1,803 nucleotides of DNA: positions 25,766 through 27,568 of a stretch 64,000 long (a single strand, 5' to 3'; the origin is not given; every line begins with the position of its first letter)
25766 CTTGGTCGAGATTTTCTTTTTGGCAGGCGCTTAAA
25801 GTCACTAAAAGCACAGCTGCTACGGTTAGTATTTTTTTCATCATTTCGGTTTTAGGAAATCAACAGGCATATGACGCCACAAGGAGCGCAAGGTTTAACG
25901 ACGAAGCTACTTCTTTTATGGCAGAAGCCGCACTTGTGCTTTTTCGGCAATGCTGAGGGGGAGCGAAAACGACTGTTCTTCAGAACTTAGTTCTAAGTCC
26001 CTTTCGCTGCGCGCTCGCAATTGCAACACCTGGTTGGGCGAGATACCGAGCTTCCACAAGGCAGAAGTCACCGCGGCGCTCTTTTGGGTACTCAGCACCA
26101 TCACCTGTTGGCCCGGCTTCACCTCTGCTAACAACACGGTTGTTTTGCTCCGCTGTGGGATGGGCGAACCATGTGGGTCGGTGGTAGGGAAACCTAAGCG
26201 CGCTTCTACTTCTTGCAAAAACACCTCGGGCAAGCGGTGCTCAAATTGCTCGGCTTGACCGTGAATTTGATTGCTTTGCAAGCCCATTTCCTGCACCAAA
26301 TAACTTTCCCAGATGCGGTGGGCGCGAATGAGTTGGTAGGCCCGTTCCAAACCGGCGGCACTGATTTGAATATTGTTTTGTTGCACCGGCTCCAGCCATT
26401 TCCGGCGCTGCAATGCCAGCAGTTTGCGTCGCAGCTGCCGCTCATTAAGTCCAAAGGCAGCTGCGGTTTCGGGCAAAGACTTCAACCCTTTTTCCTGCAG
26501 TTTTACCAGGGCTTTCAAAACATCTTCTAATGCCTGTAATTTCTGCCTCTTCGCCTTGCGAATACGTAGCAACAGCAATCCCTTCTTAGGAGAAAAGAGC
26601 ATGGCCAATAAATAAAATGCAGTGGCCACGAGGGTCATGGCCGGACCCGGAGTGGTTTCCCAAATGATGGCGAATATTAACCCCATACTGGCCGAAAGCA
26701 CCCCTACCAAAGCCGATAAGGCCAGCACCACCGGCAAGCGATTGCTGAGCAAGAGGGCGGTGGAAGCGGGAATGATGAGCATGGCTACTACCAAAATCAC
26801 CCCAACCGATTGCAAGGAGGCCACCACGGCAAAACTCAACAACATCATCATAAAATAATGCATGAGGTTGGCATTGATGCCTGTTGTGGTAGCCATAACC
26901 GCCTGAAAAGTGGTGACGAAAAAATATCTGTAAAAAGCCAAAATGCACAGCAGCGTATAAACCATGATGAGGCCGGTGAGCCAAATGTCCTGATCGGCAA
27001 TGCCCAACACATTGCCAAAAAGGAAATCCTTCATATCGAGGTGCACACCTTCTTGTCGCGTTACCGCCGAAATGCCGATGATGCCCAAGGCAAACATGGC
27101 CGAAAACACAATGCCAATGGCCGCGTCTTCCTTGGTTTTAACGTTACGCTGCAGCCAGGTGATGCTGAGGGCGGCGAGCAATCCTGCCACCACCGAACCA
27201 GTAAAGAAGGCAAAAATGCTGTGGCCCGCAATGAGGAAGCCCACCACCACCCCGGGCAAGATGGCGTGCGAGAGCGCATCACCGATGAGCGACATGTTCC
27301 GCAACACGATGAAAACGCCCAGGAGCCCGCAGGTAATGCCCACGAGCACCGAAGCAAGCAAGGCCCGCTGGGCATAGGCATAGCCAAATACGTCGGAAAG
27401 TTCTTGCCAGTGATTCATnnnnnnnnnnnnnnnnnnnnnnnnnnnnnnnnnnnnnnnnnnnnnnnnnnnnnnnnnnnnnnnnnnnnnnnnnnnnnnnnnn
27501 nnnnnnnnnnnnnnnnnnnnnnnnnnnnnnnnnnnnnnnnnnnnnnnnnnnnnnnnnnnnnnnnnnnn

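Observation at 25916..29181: Metal ABC importer collapsed into two fusion polypeptides, with its own DtxR repressor fused to the permease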

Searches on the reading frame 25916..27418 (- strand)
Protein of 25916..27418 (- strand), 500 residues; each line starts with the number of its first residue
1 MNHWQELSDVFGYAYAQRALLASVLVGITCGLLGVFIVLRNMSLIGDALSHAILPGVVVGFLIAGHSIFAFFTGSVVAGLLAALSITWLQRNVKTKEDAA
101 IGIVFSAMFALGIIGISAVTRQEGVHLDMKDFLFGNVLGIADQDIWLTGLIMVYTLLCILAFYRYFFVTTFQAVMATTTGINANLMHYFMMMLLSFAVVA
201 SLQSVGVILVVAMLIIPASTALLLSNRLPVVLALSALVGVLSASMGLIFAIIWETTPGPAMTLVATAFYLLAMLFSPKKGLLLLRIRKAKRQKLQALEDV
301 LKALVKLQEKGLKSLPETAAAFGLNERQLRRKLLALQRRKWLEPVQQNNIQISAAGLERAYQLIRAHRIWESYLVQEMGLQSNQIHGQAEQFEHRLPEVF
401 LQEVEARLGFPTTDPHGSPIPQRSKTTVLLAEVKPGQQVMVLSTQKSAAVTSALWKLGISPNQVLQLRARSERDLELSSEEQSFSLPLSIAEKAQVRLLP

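Call 3: search_protein_families(library=pfam, proteins=[window:25916-27418:-], max_evalue=0.01)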
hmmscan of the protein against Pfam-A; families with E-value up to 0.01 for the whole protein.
window:25916-27418:- (500 aa): 3 families
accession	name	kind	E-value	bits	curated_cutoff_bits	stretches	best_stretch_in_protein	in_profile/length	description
PF00950.22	ABC-3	-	1.9e-71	241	20.1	1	13-275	2-257/258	ABC 3 transport family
PF02742.21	Fe_dep_repr_C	-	8.9e-22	77.3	27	1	355-422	3-70/70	Iron dependent repressor, metal binding and dimerisation domain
PF01032.23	FecCD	-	6.3e-07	29.2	26.5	1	57-270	87-305/311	FecCD transport family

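Call 4: search_protein_families(library=ncbifam, proteins=[window:25916-27418:-], max_evalue=0.01)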
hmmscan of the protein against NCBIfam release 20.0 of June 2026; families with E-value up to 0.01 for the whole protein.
window:25916-27418:- (500 aa): 7 families
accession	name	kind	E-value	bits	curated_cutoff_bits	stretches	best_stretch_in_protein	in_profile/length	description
NF040927.1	ABC_perm_SloB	subfamily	8.2e-65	219.3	460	1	8-281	4-269/271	metal ABC transporter permease subunit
NF040871.1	AztB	equivalog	1.3e-59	202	280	1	7-265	3-254/254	zinc ABC transporter permease AztB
TIGR03770.1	anch_rpt_perm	equivalog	6.1e-49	167.1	296.8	1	13-276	14-270/270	anchored repeat-type ABC transporter permease subunit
NF007089.0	PRK09543.1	equivalog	1.4e-30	106.7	284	1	20-274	9-256/261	zinc ABC transporter permease subunit ZnuB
NF047407.1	TransRegMntRTherm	equivalog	4e-19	69.2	350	1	296-496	9-223/227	manganese-dependent transcriptional regulator MntR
NF053665.1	TransRegDtxRActin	equivalog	2.7e-10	40.1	290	1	341-428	53-140/233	iron-dependent transcriptional repressor DtxR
NF008273.0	PRK11050.1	equivalog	0.002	17.8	153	1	286-403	29-144/156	manganese-binding transcriptional regulator MntR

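Call 7: find_homologous_proteins(query=window:25916-27418:-, max_evalue=1e-10)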
Query window:25916-27418:- (500 aa): 3453 proteins with E <= 1e-10 among 8000 candidates; the best 120 are listed.
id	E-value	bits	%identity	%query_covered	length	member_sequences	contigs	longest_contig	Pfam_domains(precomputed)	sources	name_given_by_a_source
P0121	0.0e+0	1022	96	100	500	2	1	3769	PF01032.24,PF02742.22,PF00950.23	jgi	jgi:ABC-type Mn2+/Zn2+ transport system permease subunit/Mn-dependent DtxR family transcriptional re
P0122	6.8e-296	999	94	100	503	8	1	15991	PF01032.24,PF02742.22,PF00950.23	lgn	-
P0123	1.0e-283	959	91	100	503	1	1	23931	PF01032.24,PF02742.22,PF00950.23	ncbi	-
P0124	3.2e-258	875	82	100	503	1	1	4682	PF01032.24,PF02742.22,PF00950.23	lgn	-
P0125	5.6e-258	874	82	100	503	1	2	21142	PF01032.24,PF02742.22,PF00950.23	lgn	-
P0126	2.5e-257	872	82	99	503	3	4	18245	PF01032.24,PF02742.22,PF00950.23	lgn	-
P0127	5.9e-257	871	81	100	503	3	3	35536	PF01032.24,PF02742.22,PF00950.23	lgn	-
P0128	6.6e-257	871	81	100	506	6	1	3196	PF01032.24,PF02742.22,PF00950.23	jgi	-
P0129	1.9e-255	866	81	99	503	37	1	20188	PF01032.24,PF02742.22,PF00950.23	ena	-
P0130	6.3e-246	835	79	100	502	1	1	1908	PF01032.24,PF02742.22,PF00950.23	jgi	jgi:ABC-type Mn2+/Zn2+ transport system permease subunit/Mn-dependent DtxR family transcriptional re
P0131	2.8e-239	813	77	100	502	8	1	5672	PF01032.24,PF02742.22,PF00950.23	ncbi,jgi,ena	-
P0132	2.9e-224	763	71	100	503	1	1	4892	PF01032.24,PF02742.22,PF00950.23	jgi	jgi:ABC-type Mn2+/Zn2+ transport system permease subunit/Mn-dependent DtxR family transcriptional re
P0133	4.6e-222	756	72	99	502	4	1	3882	PF01032.24,PF02742.22,PF00950.23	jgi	jgi:ABC-type Mn2+/Zn2+ transport system permease subunit/Mn-dependent DtxR family transcriptional re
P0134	5.3e-218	743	71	100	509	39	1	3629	PF01032.24,PF02742.22,PF00950.23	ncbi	-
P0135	2.9e-216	737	70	100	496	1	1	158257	PF01032.24,PF02742.22,PF00950.23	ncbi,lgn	ncbi:MAG: metal ABC transporter permease [Bacteroidia bacterium]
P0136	1.2e-196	672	66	98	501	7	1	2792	PF01032.24,PF02742.22,PF00950.23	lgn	-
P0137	1.9e-194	665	64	99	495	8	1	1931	PF01032.24,PF02742.22,PF00950.23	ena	-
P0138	3.6e-192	657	67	93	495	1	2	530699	PF01032.24,PF02742.22,PF00950.23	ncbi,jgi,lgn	-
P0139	5.5e-186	637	61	98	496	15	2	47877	PF02742.22,PF00950.23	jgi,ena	-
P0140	1.0e-185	636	64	98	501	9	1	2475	PF02742.22,PF00950.23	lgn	-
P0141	9.5e-182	623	60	99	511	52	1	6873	PF02742.22,PF00950.23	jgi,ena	-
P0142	4.3e-181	621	58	98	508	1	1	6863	PF01032.24,PF02742.22,PF00950.23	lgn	-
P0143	5.3e-181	621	61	99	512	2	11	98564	PF02742.22,PF00950.23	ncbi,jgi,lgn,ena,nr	ncbi:MAG: hypothetical protein FJ344_02955 [Sphingomonadales bacterium]|nr:hypothetical protein [Sph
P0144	1.2e-180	619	60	99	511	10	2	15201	PF02742.22,PF00950.23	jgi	jgi:ABC-type Mn2+/Zn2+ transport system permease subunit/Mn-dependent DtxR family transcriptional re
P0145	1.2e-178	613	58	99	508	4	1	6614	PF01032.24,PF02742.22,PF14394.13,PF00950.23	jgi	jgi:ABC-type Mn2+/Zn2+ transport system permease subunit/Mn-dependent DtxR family transcriptional re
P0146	7.4e-178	610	58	98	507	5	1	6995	PF01032.24,PF02742.22,PF00950.23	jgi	jgi:ABC-type Mn2+/Zn2+ transport system permease subunit/Mn-dependent DtxR family transcriptional re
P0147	5.9e-173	594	57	99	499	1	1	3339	PF01032.24,PF02742.22,PF00950.23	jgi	jgi:ABC-type Mn2+/Zn2+ transport system permease subunit/Mn-dependent DtxR family transcriptional re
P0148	4.0e-172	591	56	99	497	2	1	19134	PF01032.24,PF02742.22,PF00950.23,PF04023.21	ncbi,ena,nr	ncbi:MAG: metal ABC transporter permease [Bacteroidetes bacterium]|nr:metal ABC transporter permease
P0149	7.8e-172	590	56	99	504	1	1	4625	PF01032.24,PF02742.22,PF00950.23,PF04023.21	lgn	-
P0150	1.0e-171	590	56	99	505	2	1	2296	PF01978.26,PF01032.24,PF02742.22,PF14394.13,PF00950.23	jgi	jgi:ABC-type Mn2+/Zn2+ transport system permease subunit/Mn-dependent DtxR family transcriptional re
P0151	1.8e-171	589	55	99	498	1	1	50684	PF01032.24,PF02742.22,PF00950.23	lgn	-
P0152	3.1e-170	585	58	98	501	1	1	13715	PF01032.24,PF02742.22,PF00950.23,PF04023.21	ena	-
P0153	3.9e-170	585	55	98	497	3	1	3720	PF01032.24,PF02742.22,PF00950.23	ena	-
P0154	9.1e-170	584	55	98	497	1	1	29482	PF08279.19,PF01032.24,PF02742.22,PF00950.23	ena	-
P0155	1.2e-169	583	55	98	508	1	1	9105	PF01032.24,PF02742.22,PF00950.23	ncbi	ncbi:MAG: iron chelate uptake ABC transporter family permease subunit [Bacteroidota bacterium]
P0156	1.5e-169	583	55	99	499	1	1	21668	PF13412.13,PF01032.24,PF02742.22,PF00950.23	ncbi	-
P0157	4.2e-169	581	55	98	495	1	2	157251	PF01032.24,PF02742.22,PF00950.23,PF04023.21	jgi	jgi:ABC-type Mn2+/Zn2+ transport system permease subunit/Mn-dependent DtxR family transcriptional re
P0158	5.3e-169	581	56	98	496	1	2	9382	PF01032.24,PF02742.22,PF00950.23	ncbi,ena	-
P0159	1.2e-168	580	56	98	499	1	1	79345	PF01032.24,PF02742.22,PF00950.23,PF04023.21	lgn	-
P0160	1.6e-168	580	56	98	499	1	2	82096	PF01032.24,PF02742.22,PF00950.23,PF04023.21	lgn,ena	-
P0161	1.8e-168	579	54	99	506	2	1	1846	PF01032.24,PF02742.22,PF00950.23,PF04023.21,PF14947.13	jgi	jgi:ABC-type Mn2+/Zn2+ transport system permease subunit/Mn-dependent DtxR family transcriptional re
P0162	1.9e-168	579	56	98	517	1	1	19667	PF01032.24,PF02742.22,PF00950.23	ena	-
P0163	2.5e-168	579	54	98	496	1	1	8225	PF01032.24,PF02742.22,PF00950.23,PF04023.21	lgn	-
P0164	4.2e-168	578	55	97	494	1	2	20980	PF01032.24,PF02742.22,PF00950.23,PF04023.21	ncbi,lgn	-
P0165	1.6e-167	576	56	99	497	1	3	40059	PF01032.24,PF02742.22,PF00950.23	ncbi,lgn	-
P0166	1.6e-167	576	55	98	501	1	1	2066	PF01032.24,PF02742.22,PF00950.23,PF04023.21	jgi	jgi:ABC-type Mn2+/Zn2+ transport system permease subunit/Mn-dependent DtxR family transcriptional re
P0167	4.8e-167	575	54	99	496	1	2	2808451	PF01032.24,PF02742.22,PF00950.23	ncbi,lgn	ncbi:MAG: iron chelate uptake ABC transporter family permease subunit [Bacteroidia bacterium]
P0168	1.0e-166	574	54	99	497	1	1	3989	PF13412.13,PF01032.24,PF02742.22,PF00950.23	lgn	-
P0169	1.2e-166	573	54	98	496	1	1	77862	PF01032.24,PF02742.22,PF00950.23,PF04023.21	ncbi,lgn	ncbi:MAG: iron chelate uptake ABC transporter family permease subunit [Bacteroidota bacterium]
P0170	3.5e-166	572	53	99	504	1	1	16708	PF01032.24,PF02742.22,PF00950.23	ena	-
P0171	6.4e-166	571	55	99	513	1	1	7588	PF01032.24,PF02742.22,PF00950.23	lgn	-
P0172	8.7e-166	571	55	98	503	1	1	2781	PF01032.24,PF02742.22,PF00950.23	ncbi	ncbi:MAG: iron chelate uptake ABC transporter family permease subunit [Bacteroidota bacterium]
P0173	1.7e-165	570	55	99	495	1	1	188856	PF01032.24,PF02742.22,PF00950.23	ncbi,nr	ncbi:MAG: iron chelate uptake ABC transporter family permease subunit [Bacteroidia bacterium]|nr:iro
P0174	1.9e-165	569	54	99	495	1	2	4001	PF01032.24,PF02742.22,PF00950.23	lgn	-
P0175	2.8e-165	569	55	98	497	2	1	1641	PF01032.24,PF02742.22,PF00950.23,PF04023.21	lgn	-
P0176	3.2e-165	569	55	99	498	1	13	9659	PF01032.24,PF02742.22,PF00950.23,PF04023.21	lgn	-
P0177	6.1e-165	568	54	99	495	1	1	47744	PF01032.24,PF02742.22,PF00950.23,PF04023.21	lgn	-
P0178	2.1e-164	566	55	99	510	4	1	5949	PF01032.24,PF02742.22,PF00950.23,PF04023.21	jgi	jgi:ABC-type Mn2+/Zn2+ transport system permease subunit/Mn-dependent DtxR family transcriptional re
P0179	2.2e-164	566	54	98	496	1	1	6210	PF01032.24,PF02742.22,PF00950.23,PF04023.21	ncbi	ncbi:MAG: iron chelate uptake ABC transporter family permease subunit [Bacteroidia bacterium]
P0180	3.0e-164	565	53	99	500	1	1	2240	PF01032.24,PF02742.22,PF00950.23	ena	-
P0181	6.7e-164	564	54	99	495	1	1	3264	PF01032.24,PF02742.22,PF00950.23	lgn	-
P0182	6.8e-164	564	55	98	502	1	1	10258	PF01032.24,PF02742.22,PF00950.23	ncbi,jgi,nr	ncbi:MAG: hypothetical protein D6722_03855 [Bacteroidetes bacterium]|nr:MAG: hypothetical protein D6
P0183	9.1e-164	564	54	98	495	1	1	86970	PF01032.24,PF02742.22,PF00950.23,PF04023.21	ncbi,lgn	ncbi:MAG: iron chelate uptake ABC transporter family permease subunit [Bacteroidota bacterium]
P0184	1.4e-163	563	54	98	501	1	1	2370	PF01032.24,PF02742.22,PF00950.23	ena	-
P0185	2.5e-163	562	53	99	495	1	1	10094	PF01032.24,PF02742.22,PF00950.23,PF04023.21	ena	-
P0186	4.0e-163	562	53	98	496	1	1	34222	PF01032.24,PF02742.22,PF00950.23,PF04023.21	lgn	-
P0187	5.4e-163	561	54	99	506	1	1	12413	PF01032.24,PF02742.22,PF00950.23,PF04023.21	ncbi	-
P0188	1.1e-162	560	54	98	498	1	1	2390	PF01032.24,PF02742.22,PF00950.23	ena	-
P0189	1.2e-162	560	53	96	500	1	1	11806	PF01032.24,PF02742.22,PF00950.23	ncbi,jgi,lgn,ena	-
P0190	1.5e-162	560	56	98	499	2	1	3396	PF01032.24,PF02742.22,PF00950.23,PF04023.21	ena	-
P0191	5.2e-162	558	57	95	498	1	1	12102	PF02742.22,PF00950.23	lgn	-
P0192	6.2e-162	558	54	99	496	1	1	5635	PF01032.24,PF02742.22,PF00950.23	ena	-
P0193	1.2e-161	557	55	99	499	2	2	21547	PF01032.24,PF02742.22,PF00950.23,PF04023.21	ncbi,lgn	-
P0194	1.3e-161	557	54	99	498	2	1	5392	PF01032.24,PF02742.22,PF00950.23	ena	-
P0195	1.5e-161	557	56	97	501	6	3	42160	PF01032.24,PF02742.22,PF00950.23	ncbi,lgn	-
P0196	2.0e-161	556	54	98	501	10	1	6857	PF01032.24,PF02742.22,PF00950.23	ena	-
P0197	3.5e-161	555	53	98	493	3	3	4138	PF01032.24,PF02742.22,PF00950.23,PF04023.21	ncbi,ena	-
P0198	5.6e-161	555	53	98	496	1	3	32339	PF01032.24,PF02742.22,PF00950.23,PF04023.21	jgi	jgi:ABC-type Mn2+/Zn2+ transport system permease subunit/Mn-dependent DtxR family transcriptional re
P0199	8.0e-161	554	53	97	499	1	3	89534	PF01032.24,PF02742.22,PF00950.23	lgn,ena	-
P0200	9.7e-161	554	54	98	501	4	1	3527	PF01032.24,PF02742.22,PF00950.23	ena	-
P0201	9.9e-161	554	52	99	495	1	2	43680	PF01032.24,PF02742.22,PF00950.23,PF04023.21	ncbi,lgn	ncbi:MAG: iron chelate uptake ABC transporter family permease subunit [Saprospiraceae bacterium]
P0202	1.1e-160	554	55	98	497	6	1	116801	PF01032.24,PF02742.22,PF00950.23,PF04023.21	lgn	-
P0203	1.1e-160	554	54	99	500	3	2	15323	PF01032.24,PF02742.22,PF00950.23,PF04023.21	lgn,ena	-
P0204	1.3e-160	553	53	98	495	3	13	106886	PF01032.24,PF02742.22,PF00950.23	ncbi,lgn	-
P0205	1.8e-160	553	52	99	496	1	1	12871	PF01032.24,PF02742.22,PF00950.23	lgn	-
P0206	2.6e-160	552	58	91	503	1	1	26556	PF01032.24,PF02742.22,PF00950.23,PF04023.21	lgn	-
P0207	5.2e-160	551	53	98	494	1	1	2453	PF01032.24,PF02742.22,PF00950.23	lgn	-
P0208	6.4e-160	551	54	99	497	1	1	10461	PF01032.24,PF02742.22,PF00950.23,PF04023.21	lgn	-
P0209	7.9e-160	551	53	98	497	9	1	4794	PF01032.24,PF02742.22,PF00950.23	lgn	-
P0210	9.5e-160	551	52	99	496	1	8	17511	PF08279.19,PF01032.24,PF02742.22,PF00950.23,PF04023.21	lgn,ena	-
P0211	1.3e-159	550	54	98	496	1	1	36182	PF01032.24,PF02742.22,PF00950.23,PF04023.21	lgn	-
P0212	1.3e-159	550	53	98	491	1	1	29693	PF01032.24,PF02742.22,PF00950.23,PF04023.21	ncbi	-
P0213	1.4e-159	550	52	98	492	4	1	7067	PF01032.24,PF02742.22,PF00950.23,PF04023.21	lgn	-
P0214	1.7e-159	550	54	98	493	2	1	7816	PF01032.24,PF02742.22,PF00950.23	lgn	-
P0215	1.7e-159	550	52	98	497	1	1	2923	PF01032.24,PF02742.22,PF00950.23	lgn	-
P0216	1.9e-159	550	54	99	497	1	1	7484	PF01032.24,PF02742.22,PF00950.23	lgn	-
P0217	2.4e-159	549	52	99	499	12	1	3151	PF01032.24,PF02742.22,PF00950.23,PF04023.21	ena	-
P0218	2.5e-159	549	52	99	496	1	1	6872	PF08279.19,PF01032.24,PF02742.22,PF00950.23,PF04023.21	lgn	-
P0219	2.8e-159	549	52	98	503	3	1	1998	PF01032.24,PF02742.22,PF00950.23,PF04023.21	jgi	jgi:ABC-type Mn2+/Zn2+ transport system permease subunit/Mn-dependent DtxR family transcriptional re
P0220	3.0e-159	549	60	83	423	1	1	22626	PF01032.24,PF02742.22,PF00950.23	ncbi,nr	ncbi:metal ABC transporter permease [bacterium]|nr:metal ABC transporter permease [bacterium]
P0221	3.7e-159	549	61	84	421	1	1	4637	PF01032.24,PF02742.22,PF01325.26,PF00950.23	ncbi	ncbi:MAG: iron chelate uptake ABC transporter family permease subunit [Bacteroidota bacterium]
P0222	4.2e-159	548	54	97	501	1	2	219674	PF01032.24,PF02742.22,PF00950.23,PF04023.21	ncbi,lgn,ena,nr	ncbi:MAG: metal ABC transporter permease [Bacteroidia bacterium]|nr:metal ABC transporter permease [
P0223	4.8e-159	548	51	98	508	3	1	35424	PF01032.24,PF02742.22,PF00950.23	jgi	-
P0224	4.9e-159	548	53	98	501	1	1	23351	PF01032.24,PF02742.22,PF00950.23,PF04023.21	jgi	-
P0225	5.7e-159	548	53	99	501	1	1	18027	PF01032.24,PF02742.22,PF00950.23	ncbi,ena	-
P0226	5.8e-159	548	52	97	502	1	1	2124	PF01032.24,PF02742.22,PF00950.23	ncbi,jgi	jgi:ABC-type Mn2+/Zn2+ transport system permease subunit/Mn-dependent DtxR family transcriptional re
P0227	6.2e-159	548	54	94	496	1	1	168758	PF13412.13,PF01032.24,PF02742.22,PF00950.23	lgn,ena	-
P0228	6.2e-159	548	54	98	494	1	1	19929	PF01032.24,PF02742.22,PF00950.23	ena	-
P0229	6.3e-159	548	52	99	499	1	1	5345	PF01032.24,PF02742.22,PF00950.23,PF04023.21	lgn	-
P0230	8.9e-159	547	53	98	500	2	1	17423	PF01032.24,PF02742.22,PF00950.23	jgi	jgi:ABC-type Mn2+/Zn2+ transport system permease subunit/Mn-dependent DtxR family transcriptional re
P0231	9.4e-159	547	53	97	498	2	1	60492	PF01032.24,PF02742.22,PF00950.23,PF04023.21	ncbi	ncbi:MAG: iron chelate uptake ABC transporter family permease subunit [Saprospiraceae bacterium]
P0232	9.4e-159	547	60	84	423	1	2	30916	PF01032.24,PF02742.22,PF00950.23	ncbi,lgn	ncbi:MAG: iron chelate uptake ABC transporter family permease subunit [Bacteroidota bacterium]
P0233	1.0e-158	547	53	99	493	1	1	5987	PF01032.24,PF02742.22,PF00950.23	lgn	-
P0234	1.1e-158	547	52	98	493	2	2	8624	PF01032.24,PF02742.22,PF00950.23,PF04023.21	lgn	-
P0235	1.4e-158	547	53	99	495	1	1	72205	PF01032.24,PF02742.22,PF00950.23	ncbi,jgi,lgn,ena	-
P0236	1.7e-158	546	52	98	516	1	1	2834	PF01032.24,PF02742.22,PF00950.23,PF04023.21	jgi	-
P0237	1.7e-158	546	53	99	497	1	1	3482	PF01032.24,PF02742.22,PF00950.23,PF04023.21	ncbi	-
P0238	1.8e-158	546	51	99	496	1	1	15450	PF01032.24,PF02742.22,PF00950.23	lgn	-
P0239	2.1e-158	546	53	98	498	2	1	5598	PF01032.24,PF02742.22,PF00950.23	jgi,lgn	jgi:ABC-type Mn2+/Zn2+ transport system permease subunit/Mn-dependent DtxR family transcriptional re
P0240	2.1e-158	546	53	97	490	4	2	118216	PF01032.24,PF02742.22,PF00950.23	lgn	-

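Call 14: search_solved_structures(query=window:25916-27418:-, max_evalue=0.001, show_alignments=0)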
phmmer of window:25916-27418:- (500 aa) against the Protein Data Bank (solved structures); distinct sequences matched with E-value up to 0.001: 29.
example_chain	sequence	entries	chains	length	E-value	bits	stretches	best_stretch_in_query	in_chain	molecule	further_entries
7kyp_B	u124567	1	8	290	2.1e-51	178.6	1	13-286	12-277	Manganese ABC transporter, permease protein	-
7kyo_C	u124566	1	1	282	8.7e-51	176.5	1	13-285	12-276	Manganese ABC transporter, permease protein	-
9oko_B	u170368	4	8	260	2.3e-25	92.7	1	21-274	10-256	High-affinity zinc uptake system membrane protein ZnuB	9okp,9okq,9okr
8pvt_A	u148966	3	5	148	7.9e-15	58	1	295-422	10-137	Iron dependent repressor, putative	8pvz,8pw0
5zr4_A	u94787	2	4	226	1.9e-14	56.8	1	321-422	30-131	Metal-dependent transcriptional regulator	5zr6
7b1v_A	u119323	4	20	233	3.9e-12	49.1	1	298-423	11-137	DtxR family iron (Metal) dependent repressor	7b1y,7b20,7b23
7b24_A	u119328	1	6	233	4.1e-12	49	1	298-423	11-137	DtxR family iron (Metal) dependent repressor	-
7b25_A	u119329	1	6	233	6.6e-12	48.4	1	298-423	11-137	DtxR family iron (Metal) dependent repressor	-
3hrs_A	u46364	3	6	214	1.8e-09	40.3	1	341-427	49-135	Metalloregulator ScaR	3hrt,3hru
5cvi_A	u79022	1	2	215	1.9e-09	40.2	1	298-426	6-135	SloR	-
6o5c_A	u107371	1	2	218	5.3e-09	38.8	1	336-426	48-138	Putative metal-dependent transcriptional regulator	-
1b1b_A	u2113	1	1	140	3.8e-08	36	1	297-422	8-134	PROTEIN (IRON DEPENDENT REGULATOR)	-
2isy_A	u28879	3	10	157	4.3e-08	35.8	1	297-422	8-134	Iron-dependent repressor ideR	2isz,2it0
1fx7_A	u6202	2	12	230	7.8e-08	34.9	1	298-424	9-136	IRON-DEPENDENT REPRESSOR IDER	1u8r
4o5v_A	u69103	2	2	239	5.7e-07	32.1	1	296-434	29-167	Iron-dependent transcription repressor related protein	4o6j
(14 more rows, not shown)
